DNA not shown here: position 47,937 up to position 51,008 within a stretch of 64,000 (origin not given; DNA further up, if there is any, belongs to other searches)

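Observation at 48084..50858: Transmembrane pseudokinase-FGE-sulfatase fusion with multiple catalytic-motif substitutions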

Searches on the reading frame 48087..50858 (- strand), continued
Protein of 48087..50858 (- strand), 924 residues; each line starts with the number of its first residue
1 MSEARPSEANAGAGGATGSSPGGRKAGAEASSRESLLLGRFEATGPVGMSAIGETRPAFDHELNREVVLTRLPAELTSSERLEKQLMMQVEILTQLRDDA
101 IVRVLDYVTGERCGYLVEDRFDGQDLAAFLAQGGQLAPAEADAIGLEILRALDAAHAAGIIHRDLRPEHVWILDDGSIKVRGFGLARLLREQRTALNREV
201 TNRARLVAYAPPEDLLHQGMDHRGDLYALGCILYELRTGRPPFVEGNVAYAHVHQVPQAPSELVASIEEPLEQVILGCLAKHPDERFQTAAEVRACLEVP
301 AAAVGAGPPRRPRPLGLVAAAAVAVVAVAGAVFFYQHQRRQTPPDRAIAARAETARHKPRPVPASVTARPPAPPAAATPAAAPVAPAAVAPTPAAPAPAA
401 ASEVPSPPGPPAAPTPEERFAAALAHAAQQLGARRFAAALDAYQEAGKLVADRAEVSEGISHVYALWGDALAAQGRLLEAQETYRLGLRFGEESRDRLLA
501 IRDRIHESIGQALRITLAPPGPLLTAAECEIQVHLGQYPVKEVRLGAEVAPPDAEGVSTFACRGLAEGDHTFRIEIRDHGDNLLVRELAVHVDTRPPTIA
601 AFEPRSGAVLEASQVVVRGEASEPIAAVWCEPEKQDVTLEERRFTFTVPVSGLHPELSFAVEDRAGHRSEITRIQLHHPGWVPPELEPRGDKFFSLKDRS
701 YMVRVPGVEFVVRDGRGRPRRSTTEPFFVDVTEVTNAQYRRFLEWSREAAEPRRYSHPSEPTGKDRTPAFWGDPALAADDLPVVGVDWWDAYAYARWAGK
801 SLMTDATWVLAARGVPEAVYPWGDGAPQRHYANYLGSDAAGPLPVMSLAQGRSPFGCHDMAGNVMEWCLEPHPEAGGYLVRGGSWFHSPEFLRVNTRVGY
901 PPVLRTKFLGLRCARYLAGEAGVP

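Call 8: find_homologous_proteins(query=window:48087-50858:-, max_evalue=1e-20)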
Query window:48087-50858:- (924 aa): 167 proteins with E <= 1e-20 among 8000 candidates; the best 120 are listed.
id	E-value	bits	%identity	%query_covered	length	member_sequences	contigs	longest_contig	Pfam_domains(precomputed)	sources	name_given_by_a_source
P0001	1.6e-55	207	26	29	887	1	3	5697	PF06293.21,PF07714.24,PF00069.32,PF03109.23,PF19974.6,PF14531.13,PF01163.29,PF01636.30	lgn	-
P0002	3.3e-46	176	35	29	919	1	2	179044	PF07714.24,PF00069.32,PF03109.23,PF13676.12,PF01636.30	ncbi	-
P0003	2.9e-42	163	28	30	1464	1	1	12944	PF13431.13,PF13414.13,PF13176.13,PF13428.13,PF13374.13,PF14559.13,PF24575.2,PF07714.24,PF00069.32,PF13371.13,PF00515.35,PF03109.23,PF13424.13,PF21033.5,PF13432.13,PF13181.13,PF07719.24,PF13174.13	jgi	jgi:serine/threonine-protein kinase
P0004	8.9e-41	158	34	30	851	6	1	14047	PF07714.24,PF00069.32,PF03109.23,PF01636.30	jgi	jgi:serine/threonine-protein kinase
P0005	1.2e-40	158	29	28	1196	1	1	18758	PF07714.24,PF00069.32,PF25174.2,PF26549.1,PF00930.28,PF03109.23,PF26550.2,PF07676.19,PF01636.30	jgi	-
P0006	1.2e-37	148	30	28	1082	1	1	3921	PF06293.21,PF07714.24,PF00069.32,PF03109.23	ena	-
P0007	1.2e-35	141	31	39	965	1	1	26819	PF14559.13,PF07714.24,PF00069.32,PF03109.23,PF13432.13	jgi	jgi:serine/threonine protein kinase/tetratricopeptide (TPR) repeat protein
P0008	1.3e-34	138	34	21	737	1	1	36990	PF07714.24,PF00069.32,PF03781.23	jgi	jgi:formylglycine-generating enzyme required for sulfatase activity/tRNA A-37 threonylcarbamoyl tran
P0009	3.7e-34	136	33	31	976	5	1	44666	PF07714.24,PF00069.32,PF03109.23,PF01636.30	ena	-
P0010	4.0e-34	136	34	28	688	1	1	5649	PF07714.24,PF00069.32,PF03109.23,PF01636.30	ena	-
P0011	5.8e-34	136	31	33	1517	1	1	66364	PF06293.21,PF07714.24,PF00069.32,PF03109.23,PF13401.13,PF01163.29,PF17667.8,PF13191.13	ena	-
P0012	2.5e-33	134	32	23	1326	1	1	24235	PF06293.21,PF07714.24,PF00069.32,PF03109.23,PF17667.8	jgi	jgi:serine/threonine-protein kinase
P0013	1.5e-32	131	30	29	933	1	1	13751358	PF07714.24,PF00069.32,PF01636.30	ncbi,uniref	ncbi:serine/threonine-protein kinase [Sorangium sp. So ce260]|uniref:serine/threonine-protein kinase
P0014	2.2e-31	127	31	29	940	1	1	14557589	PF07714.24,PF00069.32,PF01636.30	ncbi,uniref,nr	ncbi:protein kinase [Sorangium cellulosum]|uniref:Protein kinase n=1 Tax=Sorangium cellulosum TaxID=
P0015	2.2e-30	124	27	44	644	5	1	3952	PF07714.24,PF00069.32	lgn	-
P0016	2.2e-30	124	32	29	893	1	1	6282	PF13431.13,PF13414.13,PF13176.13,PF13428.13,PF14559.13,PF07714.24,PF00069.32,PF00515.35,PF13424.13,PF21033.5,PF13432.13,PF13181.13,PF07719.24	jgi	jgi:eukaryotic-like serine/threonine-protein kinase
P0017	2.3e-30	124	29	28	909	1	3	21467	PF07714.24,PF00069.32,PF13414.13,PF00515.35,PF03109.23,PF07719.24,PF01636.30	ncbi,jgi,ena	jgi:serine/threonine-protein kinase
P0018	2.8e-30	123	33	30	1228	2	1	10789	PF07714.24,PF00069.32,PF17874.8,PF13424.13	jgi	jgi:tetratricopeptide (TPR) repeat protein/TolB-like protein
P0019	3.1e-30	123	31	38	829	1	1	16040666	PF07714.24,PF00069.32,PF03109.23,PF14531.13,PF01163.29,PF01636.30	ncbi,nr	ncbi:Serine/threonine kinase PKN9 [Minicystis rosea]|nr:Serine/threonine kinase PKN9 [Minicystis ros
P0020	7.3e-30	122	31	29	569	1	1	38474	PF07714.24,PF00069.32,PF03109.23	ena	-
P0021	8.6e-30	122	32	27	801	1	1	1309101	PF07714.24,PF00069.32,PF01636.30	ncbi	ncbi:MAG: serine/threonine-protein kinase [Burkholderiales bacterium]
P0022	2.3e-29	120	31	31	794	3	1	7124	PF13431.13,PF13414.13,PF13428.13,PF14559.13,PF07714.24,PF00069.32,PF00515.35,PF03109.23,PF21033.5,PF13432.13,PF13181.13,PF07719.24,PF01636.30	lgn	-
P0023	2.6e-29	120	43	20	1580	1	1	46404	PF07714.24,PF00069.32,PF13240.12,PF12773.14,PF13424.13,PF00211.26,PF13191.13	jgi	jgi:class 3 adenylate cyclase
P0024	4.0e-29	120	35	28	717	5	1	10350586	PF07238.20,PF07714.24,PF00069.32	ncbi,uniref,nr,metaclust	ncbi:serine/threonine protein kinase [Myxococcus stipitatus DSM 14675]|uniref:non-specific serine/th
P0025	4.7e-29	119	33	27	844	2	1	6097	PF07714.24,PF00069.32,PF03109.23,PF19974.6,PF01636.30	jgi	jgi:eukaryotic-like serine/threonine-protein kinase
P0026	7.7e-29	119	32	31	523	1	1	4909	PF07714.24,PF00069.32,PF01636.30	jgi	-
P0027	9.8e-29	118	35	29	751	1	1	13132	PF13431.13,PF23914.2,PF13428.13,PF14559.13,PF07714.24,PF00069.32,PF00515.35,PF03109.23,PF13424.13,PF21033.5,PF13432.13,PF13181.13,PF07719.24,PF01636.30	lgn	-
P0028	2.8e-28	117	28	31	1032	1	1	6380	PF07714.24,PF00069.32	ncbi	-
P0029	2.8e-28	117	33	29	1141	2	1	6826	PF13431.13,PF13176.13,PF13428.13,PF14559.13,PF07714.24,PF00069.32,PF17874.8,PF00515.35,PF03109.23,PF13424.13,PF13432.13,PF07719.24,PF01636.30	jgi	-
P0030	3.3e-28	117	34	30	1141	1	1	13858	PF13431.13,PF13428.13,PF14559.13,PF07714.24,PF00069.32,PF17874.8,PF00515.35,PF03109.23,PF12895.14,PF13424.13,PF13432.13,PF13181.13,PF07719.24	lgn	-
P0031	2.0e-27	114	30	28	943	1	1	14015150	PF07714.24,PF00069.32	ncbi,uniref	ncbi:serine/threonine-protein kinase [Sorangium sp. So ce131]|uniref:serine/threonine-protein kinase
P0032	2.1e-27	114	34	31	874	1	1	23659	PF07714.24,PF00069.32,PF01636.30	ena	-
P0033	2.1e-27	114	28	32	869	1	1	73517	PF06293.21,PF07714.24,PF00069.32,PF13414.13,PF00515.35,PF03109.23,PF13432.13,PF17667.8,PF07719.24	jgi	jgi:serine/threonine protein kinase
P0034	3.2e-27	113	33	29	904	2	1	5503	PF07714.24,PF00069.32,PF13240.12,PF03109.23,PF01636.30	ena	-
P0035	3.8e-27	113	31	38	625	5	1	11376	PF07714.24,PF00069.32,PF03109.23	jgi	jgi:serine/threonine protein kinase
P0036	4.0e-27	113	28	39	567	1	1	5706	PF07714.24,PF00069.32,PF17667.8,PF01636.30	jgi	jgi:serine/threonine protein kinase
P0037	4.9e-27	113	37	28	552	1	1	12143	PF07714.24,PF00069.32,PF03109.23,PF01636.30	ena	-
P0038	7.5e-27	112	31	28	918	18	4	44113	PF14559.13,PF24575.2,PF07714.24,PF00069.32,PF13414.13,PF00515.35,PF03109.23,PF13432.13,PF13428.13,PF07719.24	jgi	-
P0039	9.1e-27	112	31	28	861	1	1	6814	PF25063.1,PF13431.13,PF23914.2,PF13414.13,PF13176.13,PF13428.13,PF13374.13,PF14559.13,PF06293.21,PF07714.24,PF00069.32,PF13371.13,PF00515.35,PF03109.23,PF12895.14,PF13424.13,PF21033.5,PF13432.13,PF13181.13,PF07719.24,PF13174.13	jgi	jgi:tetratricopeptide (TPR) repeat protein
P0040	9.3e-27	112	30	28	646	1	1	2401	PF07714.24,PF00069.32,PF03109.23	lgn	-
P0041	1.0e-26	112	29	28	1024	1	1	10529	PF07714.24,PF00069.32,PF03109.23,PF01636.30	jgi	jgi:serine/threonine protein kinase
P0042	1.4e-26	111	31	29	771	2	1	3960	PF07714.24,PF00069.32,PF03109.23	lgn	-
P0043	1.5e-26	111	33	30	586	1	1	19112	PF07714.24,PF00069.32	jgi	jgi:serine/threonine protein kinase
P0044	2.2e-26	111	31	29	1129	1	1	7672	PF13431.13,PF13414.13,PF13176.13,PF13428.13,PF13374.13,PF14559.13,PF07714.24,PF00069.32,PF17874.8,PF00515.35,PF03109.23,PF13424.13,PF14938.13,PF13181.13,PF07719.24,PF01636.30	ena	-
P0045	2.9e-26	110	30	28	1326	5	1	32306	PF07714.24,PF00069.32,PF25201.1,PF03781.23,PF20703.4,PF13191.13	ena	-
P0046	3.0e-26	110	33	33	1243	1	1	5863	PF07714.24,PF00069.32,PF13240.12,PF12773.14,PF24463.2,PF13191.13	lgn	-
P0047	3.1e-26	110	32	27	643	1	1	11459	PF07714.24,PF00069.32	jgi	-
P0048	3.6e-26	110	30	28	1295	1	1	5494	PF07714.24,PF00069.32,PF03781.23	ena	-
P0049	3.6e-26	110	34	28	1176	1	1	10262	PF07714.24,PF00069.32,PF17874.8,PF00515.35,PF03109.23,PF25872.1,PF13424.13,PF13176.13,PF13401.13,PF07719.24,PF13374.13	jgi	jgi:predicted ATPase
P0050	4.1e-26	110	32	30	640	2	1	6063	PF07714.24,PF00069.32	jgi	jgi:DNA-binding beta-propeller fold protein YncE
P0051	5.9e-26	109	33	28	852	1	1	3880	PF07714.24,PF00069.32,PF26549.1,PF00930.28,PF03109.23,PF26550.2,PF01163.29,PF07676.19,PF01636.30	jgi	jgi:Tol biopolymer transport system component/tRNA A-37 threonylcarbamoyl transferase component Bud3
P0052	6.2e-26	109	34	28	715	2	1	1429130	PF07714.24,PF00069.32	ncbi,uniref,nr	ncbi:serine/threonine-protein kinase [Kitasatospora cineracea]|uniref:non-specific serine/threonine 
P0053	1.0e-25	108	33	28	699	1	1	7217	PF07714.24,PF00069.32,PF03781.23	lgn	-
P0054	1.6e-25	108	32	30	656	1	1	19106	PF07714.24,PF00069.32,PF03109.23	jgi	jgi:eukaryotic-like serine/threonine-protein kinase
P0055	1.8e-25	108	34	27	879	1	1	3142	PF07714.24,PF00069.32,PF26549.1,PF00930.28,PF03109.23,PF26550.2,PF07676.19,PF01636.30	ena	-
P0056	2.3e-25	107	32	28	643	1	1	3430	PF07714.24,PF00069.32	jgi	jgi:serine/threonine protein kinase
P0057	2.4e-25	107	31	28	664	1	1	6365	PF07714.24,PF00069.32,PF03109.23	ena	-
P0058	2.5e-25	107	30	30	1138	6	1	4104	PF13431.13,PF12862.14,PF13414.13,PF13176.13,PF24885.2,PF13428.13,PF13374.13,PF14559.13,PF06293.21,PF07714.24,PF00069.32,PF17874.8,PF00515.35,PF03109.23,PF13424.13,PF13432.13,PF13181.13,PF07719.24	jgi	jgi:tetratricopeptide (TPR) repeat protein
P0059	3.3e-25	107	35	26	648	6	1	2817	PF07714.24,PF00069.32,PF03109.23,PF03793.25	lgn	-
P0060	3.4e-25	107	30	29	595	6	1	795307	PF07714.24,PF00069.32,PF03109.23,PF01636.30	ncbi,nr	ncbi:MAG: serine/threonine protein kinase [Acidobacteria bacterium]|nr:serine/threonine protein kina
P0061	7.0e-25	106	32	30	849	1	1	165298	PF07714.24,PF00069.32,PF03109.23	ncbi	-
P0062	7.1e-25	106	36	23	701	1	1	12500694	PF07714.24,PF00069.32,PF03781.23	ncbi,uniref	ncbi:SUMF1/EgtB/PvdO family nonheme iron enzyme [Sorangium sp. So ce854]|uniref:SUMF1/EgtB/PvdO fami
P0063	8.0e-25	105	35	31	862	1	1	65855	PF07714.24,PF00069.32,PF26549.1,PF26550.2,PF07676.19,PF01636.30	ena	-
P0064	8.0e-25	105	29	27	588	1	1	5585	PF07714.24,PF00069.32,PF03109.23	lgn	-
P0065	8.8e-25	105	31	27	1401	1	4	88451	PF07714.24,PF00069.32,PF03109.23,PF13191.13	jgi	jgi:serine/threonine protein kinase/tetratricopeptide (TPR) repeat protein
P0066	1.1e-24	105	31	33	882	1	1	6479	PF07714.24,PF00069.32,PF26549.1,PF00930.28,PF03109.23,PF26550.2,PF07676.19,PF01636.30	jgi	jgi:eukaryotic-like serine/threonine-protein kinase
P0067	1.3e-24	105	34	26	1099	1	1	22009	PF10602.16,PF25063.1,PF13431.13,PF23914.2,PF13414.13,PF13176.13,PF13428.13,PF13374.13,PF14559.13,PF07714.24,PF00069.32,PF17874.8,PF00515.35,PF03109.23,PF13424.13,PF13432.13,PF13181.13,PF07719.24,PF13174.13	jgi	jgi:eukaryotic-like serine/threonine-protein kinase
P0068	1.3e-24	105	30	38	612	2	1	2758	PF07714.24,PF00069.32,PF03109.23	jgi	jgi:eukaryotic-like serine/threonine-protein kinase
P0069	1.6e-24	104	34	27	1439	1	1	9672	PF07714.24,PF00069.32,PF13240.12,PF03109.23,PF13401.13,PF00211.26,PF13191.13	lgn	-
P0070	1.9e-24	104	30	28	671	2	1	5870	PF07714.24,PF00069.32,PF03109.23,PF01636.30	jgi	-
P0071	2.0e-24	104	31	28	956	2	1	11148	PF07714.24,PF00069.32,PF26549.1,PF03109.23,PF07676.19,PF01636.30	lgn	-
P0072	2.6e-24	104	30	29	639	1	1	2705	PF07714.24,PF00069.32,PF03109.23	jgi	jgi:serine/threonine-protein kinase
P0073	2.6e-24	104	28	33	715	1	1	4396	PF07714.24,PF00069.32,PF03109.23,PF17667.8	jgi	jgi:eukaryotic-like serine/threonine-protein kinase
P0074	3.8e-24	103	34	31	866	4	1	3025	PF07714.24,PF00069.32,PF26549.1,PF03109.23,PF26550.2,PF07676.19,PF01636.30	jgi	-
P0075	4.9e-24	103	29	33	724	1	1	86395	PF07714.24,PF00069.32,PF17667.8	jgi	jgi:eukaryotic-like serine/threonine-protein kinase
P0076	5.8e-24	103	26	31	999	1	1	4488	PF14559.13,PF07714.24,PF00069.32,PF13414.13,PF00515.35,PF03109.23,PF13432.13,PF13181.13,PF07719.24,PF01636.30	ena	-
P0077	7.8e-24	102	31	29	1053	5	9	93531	PF07714.24,PF00069.32,PF13414.13,PF13432.13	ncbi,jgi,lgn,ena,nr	ncbi:MAG: protein kinase [Gemmatimonadota bacterium]|nr:protein kinase [Gemmatimonadota bacterium]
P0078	7.9e-24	102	34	30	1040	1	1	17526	PF07714.24,PF00069.32,PF00515.35,PF13432.13,PF13428.13,PF07719.24,PF13174.13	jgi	jgi:serine/threonine-protein kinase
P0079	8.1e-24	102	33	28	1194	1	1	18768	PF25060.1,PF13414.13,PF12569.15,PF24575.2,PF07714.24,PF00069.32,PF00515.35,PF13424.13,PF14561.13,PF07719.24,PF01636.30,PF13174.13,PF20308.5,PF25063.1,PF13431.13,PF23914.2,PF25062.2,PF25058.2,PF13176.13,PF24885.2,PF13428.13,PF01163.29,PF25064.2,PF14559.13,PF13371.13,PF12895.14,PF21033.5,PF13432.13,PF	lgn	-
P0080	1.1e-23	102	28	28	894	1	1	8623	PF07714.24,PF00069.32,PF03109.23,PF14531.13,PF01636.30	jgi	jgi:eukaryotic-like serine/threonine-protein kinase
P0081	1.3e-23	101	29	34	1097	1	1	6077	PF10602.16,PF07714.24,PF00069.32,PF17874.8,PF00515.35,PF13424.13,PF07719.24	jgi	jgi:tetratricopeptide (TPR) repeat protein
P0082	1.3e-23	101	32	30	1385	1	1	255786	PF07714.24,PF00069.32,PF03109.23,PF13424.13,PF13191.13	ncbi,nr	ncbi:MAG: protein kinase [Myxococcaceae bacterium]|nr:protein kinase [Myxococcaceae bacterium]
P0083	1.5e-23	101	32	28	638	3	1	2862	PF07714.24,PF00069.32,PF03109.23,PF01636.30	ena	-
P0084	1.5e-23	101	30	28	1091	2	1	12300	PF07714.24,PF00069.32,PF21959.3,PF00496.28,PF16819.12,PF24684.2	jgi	jgi:serine/threonine protein kinase/ABC-type transport system substrate-binding protein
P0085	1.7e-23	101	31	29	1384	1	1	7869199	PF07714.24,PF07081.19,PF00069.32,PF17851.9,PF00498.32,PF16697.11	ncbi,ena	-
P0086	1.7e-23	101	29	36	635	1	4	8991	PF07714.24,PF00069.32,PF03109.23,PF01636.30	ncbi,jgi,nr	ncbi:MAG TPA: protein kinase [Bryobacteraceae bacterium]|nr:protein kinase [Bryobacteraceae bacteriu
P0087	2.0e-23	101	36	28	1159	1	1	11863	PF07714.24,PF00069.32,PF13424.13,PF13191.13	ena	-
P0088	2.2e-23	101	34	29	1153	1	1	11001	PF14559.13,PF07714.24,PF00069.32,PF13414.13,PF00515.35,PF07719.24,PF13174.13,PF13191.13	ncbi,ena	-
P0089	2.5e-23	101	33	30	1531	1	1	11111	PF14559.13,PF07714.24,PF00069.32,PF13414.13,PF13424.13,PF13176.13,PF07719.24,PF13191.13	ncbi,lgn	-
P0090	2.9e-23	100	28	34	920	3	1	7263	PF07714.24,PF00069.32,PF26549.1,PF00930.28,PF03109.23,PF26550.2,PF07676.19,PF01636.30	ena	-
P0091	3.0e-23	100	31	25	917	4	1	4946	PF07714.24,PF00069.32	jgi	-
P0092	3.3e-23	100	30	27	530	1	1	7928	PF07714.24,PF00069.32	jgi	jgi:eukaryotic-like serine/threonine-protein kinase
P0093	4.1e-23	100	36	18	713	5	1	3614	PF07714.24,PF00069.32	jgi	jgi:serine/threonine-protein kinase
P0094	4.3e-23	100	27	28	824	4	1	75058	PF07714.24,PF00069.32,PF03109.23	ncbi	-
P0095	4.4e-23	100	32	28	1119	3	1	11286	PF10602.16,PF13414.13,PF14559.13,PF07714.24,PF00069.32,PF17874.8,PF00515.35,PF03109.23,PF13424.13,PF13432.13,PF13181.13,PF07719.24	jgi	jgi:eukaryotic-like serine/threonine-protein kinase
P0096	4.4e-23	100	33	29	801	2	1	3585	PF07714.24,PF00069.32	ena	-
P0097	5.7e-23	99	33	24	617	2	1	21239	PF07714.24,PF00069.32,PF00498.32,PF16697.11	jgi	jgi:pSer/pThr/pTyr-binding forkhead associated (FHA) protein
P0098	5.9e-23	99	32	29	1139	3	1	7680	PF07714.24,PF00069.32,PF00496.28,PF01636.30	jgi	-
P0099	5.9e-23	99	29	28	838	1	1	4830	PF07714.24,PF00069.32,PF03109.23,PF07382.17,PF17667.8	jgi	-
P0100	6.3e-23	99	31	28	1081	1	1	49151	PF01011.29,PF07714.24,PF00069.32,PF13360.14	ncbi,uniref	ncbi:protein kinase [Streptomyces sp. NPDC060031]|uniref:protein kinase domain-containing protein n=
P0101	7.1e-23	99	29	29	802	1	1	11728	PF07714.24,PF00069.32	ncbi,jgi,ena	jgi:serine/threonine-protein kinase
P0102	7.3e-23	99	33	28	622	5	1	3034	PF07714.24,PF00069.32,PF03109.23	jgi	jgi:serine/threonine-protein kinase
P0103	9.0e-23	99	32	28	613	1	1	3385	PF07714.24,PF00069.32,PF03109.23,PF01636.30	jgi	-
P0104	9.5e-23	99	30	28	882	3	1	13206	PF07714.24,PF00069.32,PF03109.23,PF01636.30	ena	-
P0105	9.9e-23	99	27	28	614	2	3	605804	PF07714.24,PF00069.32,PF08308.18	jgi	jgi:serine/threonine protein kinase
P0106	1.0e-22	98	33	24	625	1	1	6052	PF07714.24,PF00069.32,PF00498.32,PF16697.11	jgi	jgi:pSer/pThr/pTyr-binding forkhead associated (FHA) protein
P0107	1.1e-22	98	30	35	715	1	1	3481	PF07714.24,PF00069.32,PF03109.23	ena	-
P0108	1.4e-22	98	29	30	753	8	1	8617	PF07714.24,PF00069.32,PF03109.23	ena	-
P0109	1.5e-22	98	28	28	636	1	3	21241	PF07714.24,PF00069.32,PF03109.23,PF01636.30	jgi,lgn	jgi:hypothetical protein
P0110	1.6e-22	98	33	33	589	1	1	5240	PF07714.24,PF00069.32,PF03109.23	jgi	jgi:eukaryotic-like serine/threonine-protein kinase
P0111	1.6e-22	98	33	28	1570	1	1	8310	PF07714.24,PF00069.32,PF13414.13,PF00515.35,PF07719.24,PF13191.13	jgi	jgi:tetratricopeptide (TPR) repeat protein/tRNA A-37 threonylcarbamoyl transferase component Bud32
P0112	1.8e-22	98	34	32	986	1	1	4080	PF07714.24,PF00069.32,PF26549.1,PF03109.23,PF26550.2,PF07676.19,PF01636.30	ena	-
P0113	1.9e-22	98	31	33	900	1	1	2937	PF07714.24,PF00069.32,PF26549.1,PF03109.23,PF26550.2,PF07676.19,PF01636.30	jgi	-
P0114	2.2e-22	97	30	35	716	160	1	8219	PF07714.24,PF00069.32,PF03109.23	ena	-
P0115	2.3e-22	97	31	31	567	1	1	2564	PF07714.24,PF00069.32,PF03109.23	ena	-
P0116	2.7e-22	97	32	30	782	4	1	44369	PF07714.24,PF00069.32,PF03109.23,PF01636.30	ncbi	ncbi:serine/threonine-protein kinase [Streptomyces sp. NPDC055055]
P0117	2.8e-22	97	29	28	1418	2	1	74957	PF07494.18,PF06977.18,PF17170.11,PF02393.22,PF24684.2,PF01436.28,PF08450.19,PF13191.13,PF07714.24,PF00069.32,PF13449.13,PF20067.6,PF22701.4,PF14517.13,PF25021.2,PF06739.18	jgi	-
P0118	3.2e-22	97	28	29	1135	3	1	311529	PF13431.13,PF12862.14,PF13414.13,PF13176.13,PF24885.2,PF13428.13,PF13374.13,PF14559.13,PF07714.24,PF00069.32,PF17874.8,PF00515.35,PF03109.23,PF13424.13,PF13432.13,PF13181.13,PF07719.24,PF01636.30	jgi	-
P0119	3.3e-22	97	37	16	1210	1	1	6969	PF06293.21,PF07714.24,PF00069.32,PF03109.23,PF14531.13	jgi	jgi:serine/threonine protein kinase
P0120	4.3e-22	96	31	26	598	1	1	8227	PF07714.24,PF00069.32,PF13191.13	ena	-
